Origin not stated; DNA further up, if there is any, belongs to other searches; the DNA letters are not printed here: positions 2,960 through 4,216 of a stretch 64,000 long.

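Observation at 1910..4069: Ser/Thr kinase whose extracytoplasmic sensor is a BMP/PnrA-family nucleoside-binding domain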

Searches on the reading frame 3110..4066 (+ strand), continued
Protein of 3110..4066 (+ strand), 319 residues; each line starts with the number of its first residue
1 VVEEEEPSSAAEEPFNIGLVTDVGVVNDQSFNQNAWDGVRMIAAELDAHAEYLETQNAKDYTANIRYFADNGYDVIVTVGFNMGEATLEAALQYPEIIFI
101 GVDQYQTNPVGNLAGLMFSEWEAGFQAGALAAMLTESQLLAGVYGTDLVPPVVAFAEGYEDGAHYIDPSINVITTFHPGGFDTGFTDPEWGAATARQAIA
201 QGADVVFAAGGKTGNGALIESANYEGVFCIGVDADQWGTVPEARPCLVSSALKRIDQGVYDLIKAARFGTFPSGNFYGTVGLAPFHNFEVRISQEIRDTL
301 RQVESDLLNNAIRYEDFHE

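Call 46: predict_structure(alignment_id=A1)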
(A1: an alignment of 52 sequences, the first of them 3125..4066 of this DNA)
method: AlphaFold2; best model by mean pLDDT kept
length: 314 residues; sequences in the alignment: 52
mean_pLDDT: 91.2   pTM: 0.89
mean pLDDT of the five models: 91.2, 89.1, 89.1, 86.4, 85.5
residues with pLDDT >= 90: 240; 70-90: 51; 50-70: 18; < 50: 5
segments of 3 or more residues with pLDDT < 50: 1-5
pLDDT, mean of each block of 10 residues (from residue 1): 61 87 81 96 93 84 97 84 96 96 96 95 98 96 70 97 97 72 93 98 90 97 92 91 95 98 97 95 96 98 96 86
secondary structure, 60 per line:
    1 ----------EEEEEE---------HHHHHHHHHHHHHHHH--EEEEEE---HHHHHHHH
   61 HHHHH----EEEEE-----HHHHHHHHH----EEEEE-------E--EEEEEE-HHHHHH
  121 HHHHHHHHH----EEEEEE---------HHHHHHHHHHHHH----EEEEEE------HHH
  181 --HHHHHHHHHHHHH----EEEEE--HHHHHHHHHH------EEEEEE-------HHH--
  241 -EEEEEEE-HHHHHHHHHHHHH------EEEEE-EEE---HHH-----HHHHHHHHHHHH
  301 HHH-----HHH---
elements in order: E11-16 H26-41 E44-49 H53-65 E70-74 H80-88 E93-97 E108-113 H115-129 E134-139 H149-161 E166-171 H183-195 E200-204 H207-216 E223-228 E242-248 H250-262 E269-273 E275-277 H289-303

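Call 49: fold_search(model_id=the predicted structure, library=pdb)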
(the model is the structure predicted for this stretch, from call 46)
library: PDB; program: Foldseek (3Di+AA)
matches with E <= 10: 1589; with E <= 0.001: 564
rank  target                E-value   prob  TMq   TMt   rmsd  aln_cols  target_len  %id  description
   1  7x0r_B                2.6e-23  1.00  0.82  0.82   2.7       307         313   32  Crystal structure of substrate binding protein Lbp complexed wtih guanosine from Clostridium thermocellum (released 2022-09-14)
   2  7x0r_A                4.2e-23  1.00  0.80  0.80   3.2       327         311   30  Crystal structure of substrate binding protein Lbp complexed wtih guanosine from Clostridium thermocellum (released 2022-09-14)
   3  6y9u_A                1.8e-21  1.00  0.79  0.75   3.9       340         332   26  Crystal structure of PnrA from S. pneumoniae in complex with adenosine (released 2021-02-10)
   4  6y9u_D                1.9e-21  1.00  0.78  0.75   4.2       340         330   26  Crystal structure of PnrA from S. pneumoniae in complex with adenosine (released 2021-02-10)
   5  6y9u_B                2.9e-21  1.00  0.79  0.75   4.0       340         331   26  Crystal structure of PnrA from S. pneumoniae in complex with adenosine (released 2021-02-10)
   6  6yag_D                4.8e-21  1.00  0.79  0.76   4.1       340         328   26  Crystal structure of PnrA from S. pneumoniae in complex with thymidine (released 2021-02-10)
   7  6yab_AAA              7.5e-21  1.00  0.77  0.74   4.1       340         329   26  Crystal structure of PnrA from S. pneumoniae in complex with uridine (released 2021-02-10)
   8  2fqw                  1.1e-20  1.00  0.81  0.81   3.0       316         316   28  PnrA from Treponema pallidum as purified from E. coli (bound to inosine) (released 2006-02-14)
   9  6yag_C                1.5e-20  1.00  0.79  0.75   4.0       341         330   26  Crystal structure of PnrA from S. pneumoniae in complex with thymidine (released 2021-02-10)
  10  6yab_DDD              2.7e-20  1.00  0.80  0.76   3.8       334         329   26  Crystal structure of PnrA from S. pneumoniae in complex with uridine (released 2021-02-10)
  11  6shu                  1.7e-19  1.00  0.80  0.79   3.0       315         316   25  Borrelia burgdorferi BmpD nucleoside binding protein bound to adenosine (released 2020-02-12)
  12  4pev_A                1.3e-18  1.00  0.79  0.68   3.4       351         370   25  Crystal structure of ABC transporter system solute-binding proteins from Aeropyrum pernix K1 (released 2014-05-21)
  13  6pii_A                2.9e-18  1.00  0.76  0.72   3.5       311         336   21  The evolving story of AtzT, a periplasmic binding protein (released 2019-11-13)
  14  6pi6_A                3.8e-18  1.00  0.77  0.73   3.3       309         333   21  The evolving story of AtzT, a periplasmic binding protein (released 2019-11-13)
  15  6pi6_C                1.2e-17  1.00  0.78  0.74   3.1       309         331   21  The evolving story of AtzT, a periplasmic binding protein (released 2019-11-13)
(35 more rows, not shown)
